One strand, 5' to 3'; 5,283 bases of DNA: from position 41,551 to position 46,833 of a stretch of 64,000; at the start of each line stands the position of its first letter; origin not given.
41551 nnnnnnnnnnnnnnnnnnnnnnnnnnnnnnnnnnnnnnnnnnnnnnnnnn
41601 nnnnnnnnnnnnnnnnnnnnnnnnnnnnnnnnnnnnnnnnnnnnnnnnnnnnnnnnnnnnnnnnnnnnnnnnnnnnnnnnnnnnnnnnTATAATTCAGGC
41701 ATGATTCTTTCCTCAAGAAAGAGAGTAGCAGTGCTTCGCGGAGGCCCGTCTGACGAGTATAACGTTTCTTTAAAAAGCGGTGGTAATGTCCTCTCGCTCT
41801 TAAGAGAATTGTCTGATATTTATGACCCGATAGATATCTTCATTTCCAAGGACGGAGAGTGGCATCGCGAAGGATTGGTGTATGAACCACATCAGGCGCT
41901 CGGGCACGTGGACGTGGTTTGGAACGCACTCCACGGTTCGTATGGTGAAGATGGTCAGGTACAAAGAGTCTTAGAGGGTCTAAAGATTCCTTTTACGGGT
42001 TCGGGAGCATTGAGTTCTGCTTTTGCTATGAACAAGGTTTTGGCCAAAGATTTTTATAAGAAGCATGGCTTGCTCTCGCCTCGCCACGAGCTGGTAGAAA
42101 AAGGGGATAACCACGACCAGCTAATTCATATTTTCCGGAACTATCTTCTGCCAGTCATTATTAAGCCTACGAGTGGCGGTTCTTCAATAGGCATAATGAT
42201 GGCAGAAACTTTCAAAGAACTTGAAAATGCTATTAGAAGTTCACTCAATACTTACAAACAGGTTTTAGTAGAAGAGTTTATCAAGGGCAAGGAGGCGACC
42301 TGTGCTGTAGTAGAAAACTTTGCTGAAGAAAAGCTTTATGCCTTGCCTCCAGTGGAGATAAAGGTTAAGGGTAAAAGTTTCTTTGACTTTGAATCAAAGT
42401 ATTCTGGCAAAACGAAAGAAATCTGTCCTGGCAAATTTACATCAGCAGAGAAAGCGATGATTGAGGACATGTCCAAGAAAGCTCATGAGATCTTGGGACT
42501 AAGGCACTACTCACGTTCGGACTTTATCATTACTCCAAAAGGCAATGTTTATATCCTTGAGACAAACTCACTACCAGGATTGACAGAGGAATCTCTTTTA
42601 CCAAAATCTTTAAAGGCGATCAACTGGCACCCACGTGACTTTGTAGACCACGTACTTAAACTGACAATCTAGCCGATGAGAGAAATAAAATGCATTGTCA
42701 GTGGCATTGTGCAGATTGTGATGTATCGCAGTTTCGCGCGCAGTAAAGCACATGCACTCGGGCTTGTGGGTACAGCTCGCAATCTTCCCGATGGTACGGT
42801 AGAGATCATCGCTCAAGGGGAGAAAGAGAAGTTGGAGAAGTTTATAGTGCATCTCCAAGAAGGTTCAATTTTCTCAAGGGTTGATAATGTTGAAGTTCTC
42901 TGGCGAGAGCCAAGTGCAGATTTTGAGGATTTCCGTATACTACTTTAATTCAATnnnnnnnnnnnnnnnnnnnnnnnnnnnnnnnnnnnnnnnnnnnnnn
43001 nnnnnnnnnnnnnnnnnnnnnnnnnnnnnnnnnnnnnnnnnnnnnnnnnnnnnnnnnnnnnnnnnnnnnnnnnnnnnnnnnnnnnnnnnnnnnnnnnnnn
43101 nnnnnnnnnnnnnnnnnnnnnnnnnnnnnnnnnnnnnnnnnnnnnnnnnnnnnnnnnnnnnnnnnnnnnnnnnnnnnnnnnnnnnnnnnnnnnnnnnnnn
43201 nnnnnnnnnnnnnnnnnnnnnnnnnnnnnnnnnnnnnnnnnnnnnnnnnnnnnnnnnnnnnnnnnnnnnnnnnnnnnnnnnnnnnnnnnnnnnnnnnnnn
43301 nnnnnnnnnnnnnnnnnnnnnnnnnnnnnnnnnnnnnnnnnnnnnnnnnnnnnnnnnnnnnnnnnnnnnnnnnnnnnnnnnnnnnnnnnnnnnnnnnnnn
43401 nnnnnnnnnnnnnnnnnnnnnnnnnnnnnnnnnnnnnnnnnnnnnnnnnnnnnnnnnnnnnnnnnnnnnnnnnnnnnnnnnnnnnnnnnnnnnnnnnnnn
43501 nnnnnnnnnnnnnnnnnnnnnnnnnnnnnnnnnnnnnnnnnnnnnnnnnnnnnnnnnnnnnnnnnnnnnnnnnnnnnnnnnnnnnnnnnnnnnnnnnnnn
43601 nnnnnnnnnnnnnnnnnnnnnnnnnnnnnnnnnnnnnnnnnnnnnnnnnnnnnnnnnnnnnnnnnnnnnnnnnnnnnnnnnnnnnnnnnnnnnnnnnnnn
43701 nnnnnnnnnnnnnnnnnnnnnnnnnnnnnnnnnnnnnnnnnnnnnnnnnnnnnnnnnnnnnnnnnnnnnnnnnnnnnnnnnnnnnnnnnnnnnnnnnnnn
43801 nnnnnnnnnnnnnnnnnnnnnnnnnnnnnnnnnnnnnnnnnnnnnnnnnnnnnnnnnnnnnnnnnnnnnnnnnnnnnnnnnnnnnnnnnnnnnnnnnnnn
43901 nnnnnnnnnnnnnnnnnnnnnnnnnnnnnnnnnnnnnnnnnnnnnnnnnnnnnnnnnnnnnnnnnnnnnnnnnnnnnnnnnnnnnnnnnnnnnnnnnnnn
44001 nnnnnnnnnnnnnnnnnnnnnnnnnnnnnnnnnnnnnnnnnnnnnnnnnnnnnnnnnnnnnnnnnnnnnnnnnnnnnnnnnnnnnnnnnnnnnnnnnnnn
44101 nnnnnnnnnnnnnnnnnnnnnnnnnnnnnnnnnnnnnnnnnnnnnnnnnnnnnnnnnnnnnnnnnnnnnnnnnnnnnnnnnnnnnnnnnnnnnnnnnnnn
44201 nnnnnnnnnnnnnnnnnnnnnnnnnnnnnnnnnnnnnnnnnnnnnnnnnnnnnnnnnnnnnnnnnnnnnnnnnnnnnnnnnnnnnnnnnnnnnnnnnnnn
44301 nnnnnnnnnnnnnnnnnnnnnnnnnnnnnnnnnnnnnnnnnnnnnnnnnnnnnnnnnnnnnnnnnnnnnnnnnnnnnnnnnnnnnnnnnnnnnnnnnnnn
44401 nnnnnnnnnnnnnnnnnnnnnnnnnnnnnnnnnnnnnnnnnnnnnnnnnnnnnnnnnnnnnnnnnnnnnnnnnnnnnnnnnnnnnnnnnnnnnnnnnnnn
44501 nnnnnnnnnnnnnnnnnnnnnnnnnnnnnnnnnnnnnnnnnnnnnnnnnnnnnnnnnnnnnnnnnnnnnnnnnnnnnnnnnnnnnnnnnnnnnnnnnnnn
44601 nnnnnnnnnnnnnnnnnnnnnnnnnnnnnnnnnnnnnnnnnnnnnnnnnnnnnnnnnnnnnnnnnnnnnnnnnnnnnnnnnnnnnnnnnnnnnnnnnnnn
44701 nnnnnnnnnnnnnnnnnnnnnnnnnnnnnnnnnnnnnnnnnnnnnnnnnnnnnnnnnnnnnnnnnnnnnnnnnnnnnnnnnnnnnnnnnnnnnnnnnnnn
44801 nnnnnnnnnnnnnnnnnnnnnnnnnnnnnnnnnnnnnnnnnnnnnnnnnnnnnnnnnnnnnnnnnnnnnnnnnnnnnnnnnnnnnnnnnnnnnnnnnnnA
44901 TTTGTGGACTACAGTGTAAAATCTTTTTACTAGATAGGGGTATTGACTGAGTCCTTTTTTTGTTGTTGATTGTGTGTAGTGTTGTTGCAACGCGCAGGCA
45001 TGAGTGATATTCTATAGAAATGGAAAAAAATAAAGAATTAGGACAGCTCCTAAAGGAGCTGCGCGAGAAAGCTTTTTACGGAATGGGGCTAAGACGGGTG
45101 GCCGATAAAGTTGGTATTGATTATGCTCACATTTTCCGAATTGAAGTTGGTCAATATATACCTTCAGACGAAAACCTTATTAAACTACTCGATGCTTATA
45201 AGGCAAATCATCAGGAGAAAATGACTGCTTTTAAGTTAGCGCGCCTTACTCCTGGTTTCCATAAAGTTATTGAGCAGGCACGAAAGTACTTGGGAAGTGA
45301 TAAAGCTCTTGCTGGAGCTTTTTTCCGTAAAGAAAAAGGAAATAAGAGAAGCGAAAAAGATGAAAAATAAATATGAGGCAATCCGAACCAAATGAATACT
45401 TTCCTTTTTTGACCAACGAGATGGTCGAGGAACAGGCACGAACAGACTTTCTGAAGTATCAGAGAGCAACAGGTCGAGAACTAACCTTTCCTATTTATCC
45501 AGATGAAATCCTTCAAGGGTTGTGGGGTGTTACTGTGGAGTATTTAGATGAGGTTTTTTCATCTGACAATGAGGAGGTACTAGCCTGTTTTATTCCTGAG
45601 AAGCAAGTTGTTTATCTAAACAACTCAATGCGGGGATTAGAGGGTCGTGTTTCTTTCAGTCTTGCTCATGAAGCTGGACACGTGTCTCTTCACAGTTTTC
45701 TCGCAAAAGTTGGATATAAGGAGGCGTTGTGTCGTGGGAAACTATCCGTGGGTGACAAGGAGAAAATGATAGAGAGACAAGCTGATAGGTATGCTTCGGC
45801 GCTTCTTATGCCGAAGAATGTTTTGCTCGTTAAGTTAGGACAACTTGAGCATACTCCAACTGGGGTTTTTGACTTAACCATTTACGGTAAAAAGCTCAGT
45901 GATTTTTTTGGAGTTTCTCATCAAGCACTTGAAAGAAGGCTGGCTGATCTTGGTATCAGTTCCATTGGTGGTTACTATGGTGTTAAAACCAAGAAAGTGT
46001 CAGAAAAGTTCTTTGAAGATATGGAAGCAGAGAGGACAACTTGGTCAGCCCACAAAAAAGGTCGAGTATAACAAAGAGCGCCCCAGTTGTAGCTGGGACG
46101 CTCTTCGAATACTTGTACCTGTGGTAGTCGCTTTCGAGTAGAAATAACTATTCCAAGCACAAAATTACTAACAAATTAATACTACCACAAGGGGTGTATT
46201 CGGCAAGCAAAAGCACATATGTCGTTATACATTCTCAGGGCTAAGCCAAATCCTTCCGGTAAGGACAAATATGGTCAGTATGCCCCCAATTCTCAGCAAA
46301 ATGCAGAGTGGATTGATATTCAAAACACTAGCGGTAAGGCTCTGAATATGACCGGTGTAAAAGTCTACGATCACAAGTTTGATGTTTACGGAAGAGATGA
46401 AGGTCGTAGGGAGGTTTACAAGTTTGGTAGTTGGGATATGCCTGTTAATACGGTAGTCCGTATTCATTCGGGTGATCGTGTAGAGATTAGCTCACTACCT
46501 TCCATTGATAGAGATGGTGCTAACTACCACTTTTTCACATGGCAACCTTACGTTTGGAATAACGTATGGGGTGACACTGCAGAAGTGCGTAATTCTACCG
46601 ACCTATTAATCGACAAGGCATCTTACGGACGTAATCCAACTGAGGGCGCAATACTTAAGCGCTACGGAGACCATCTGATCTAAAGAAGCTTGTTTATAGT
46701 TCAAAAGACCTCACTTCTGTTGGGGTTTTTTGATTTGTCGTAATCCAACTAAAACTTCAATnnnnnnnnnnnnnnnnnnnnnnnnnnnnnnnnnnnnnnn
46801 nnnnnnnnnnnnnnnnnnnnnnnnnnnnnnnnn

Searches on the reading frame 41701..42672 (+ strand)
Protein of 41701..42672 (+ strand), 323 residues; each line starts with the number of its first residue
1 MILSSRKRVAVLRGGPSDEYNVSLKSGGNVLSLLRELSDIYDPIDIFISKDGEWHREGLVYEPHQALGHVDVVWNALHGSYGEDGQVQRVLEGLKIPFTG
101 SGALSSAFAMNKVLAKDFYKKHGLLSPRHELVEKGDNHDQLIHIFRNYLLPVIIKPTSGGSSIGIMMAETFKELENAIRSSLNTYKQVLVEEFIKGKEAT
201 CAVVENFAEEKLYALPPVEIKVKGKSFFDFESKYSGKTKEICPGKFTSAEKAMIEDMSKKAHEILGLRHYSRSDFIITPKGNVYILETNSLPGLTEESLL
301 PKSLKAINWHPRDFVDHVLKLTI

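Call 20: search_protein_families(library=pfam, proteins=[window:41701-42672:+], max_evalue=0.001)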
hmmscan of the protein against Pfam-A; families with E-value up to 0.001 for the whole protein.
window:41701-42672:+ (323 aa): 9 families
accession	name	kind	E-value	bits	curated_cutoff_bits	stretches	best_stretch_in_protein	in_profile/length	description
PF07478.18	Dala_Dala_lig_C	-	1.3e-42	146.1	24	1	122-319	5-203/204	D-ala D-ala ligase C-terminus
PF01820.27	Dala_Dala_lig_N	-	1.8e-21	77.3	34.6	2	64-101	84-121/121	D-ala D-ala ligase N-terminus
PF02655.19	ATP-grasp_3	-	4.5e-10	40.3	23.2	1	145-290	27-155/160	ATP-grasp domain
PF08443.16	RimK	-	5.6e-09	36.3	21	1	109-199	1-87/188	RimK-like ATP-grasp domain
PF02786.22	CPSase_L_D2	-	1.1e-06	28.7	19.8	1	135-290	24-178/211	Carbamoyl-phosphate synthase L chain, ATP binding domain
PF13535.11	ATP-grasp_4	-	4.1e-06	26.9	27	1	150-201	3-68/160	ATP-grasp domain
PF14397.11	ATPgrasp_ST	-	5.4e-06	26.3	31.4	0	256-295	220-259/278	Sugar-transfer associated ATP-grasp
PF01071.24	GARS_A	-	2e-05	25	27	1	111-204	2-99/194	Phosphoribosylglycinamide synthetase, ATP-grasp (A) domain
PF02222.28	ATP-grasp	-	0.00013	22.2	27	1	118-220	2-102/179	ATP-grasp domain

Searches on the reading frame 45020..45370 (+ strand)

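Call 76: search_protein_families(library=pfam, proteins=[window:45020-45370:+], max_evalue=0.001)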
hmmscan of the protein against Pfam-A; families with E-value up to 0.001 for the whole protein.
window:45020-45370:+ (116 aa): 3 families
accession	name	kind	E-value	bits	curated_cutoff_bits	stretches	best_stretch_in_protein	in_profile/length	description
PF13560.12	HTH_31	-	1.2e-08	35.5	27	1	6-65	1-59/64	Helix-turn-helix domain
PF01381.28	HTH_3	-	5e-08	33.3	23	1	12-62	2-50/55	Helix-turn-helix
PF12844.13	HTH_19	-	1.3e-05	25.5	30.2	1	8-66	1-57/64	Helix-turn-helix domain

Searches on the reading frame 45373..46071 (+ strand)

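Call 20: search_protein_families(library=pfam, proteins=[window:45373-46071:+], max_evalue=0.001)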
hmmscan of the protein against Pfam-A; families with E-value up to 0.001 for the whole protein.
window:45373-46071:+ (232 aa): 1 family
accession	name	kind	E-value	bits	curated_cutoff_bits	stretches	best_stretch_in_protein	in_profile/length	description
PF06114.19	Peptidase_M78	-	6.5e-10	39.3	22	1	71-190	21-122/123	IrrE N-terminal-like domain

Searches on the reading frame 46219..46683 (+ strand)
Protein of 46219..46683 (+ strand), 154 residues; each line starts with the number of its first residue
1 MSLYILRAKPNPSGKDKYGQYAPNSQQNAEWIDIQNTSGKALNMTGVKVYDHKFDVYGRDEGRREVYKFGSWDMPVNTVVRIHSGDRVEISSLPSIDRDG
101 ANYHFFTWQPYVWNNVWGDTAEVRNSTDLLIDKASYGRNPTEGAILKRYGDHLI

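Call 76: search_protein_families(library=pfam, proteins=[window:46219-46683:+], max_evalue=0.001)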
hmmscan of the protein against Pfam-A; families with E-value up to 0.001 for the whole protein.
window:46219-46683:+ (154 aa): 1 family
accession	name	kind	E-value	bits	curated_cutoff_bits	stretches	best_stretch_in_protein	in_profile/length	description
PF00932.25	LTD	-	4.3e-08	34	34.3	1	20-137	12-108/109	Lamin Tail Domain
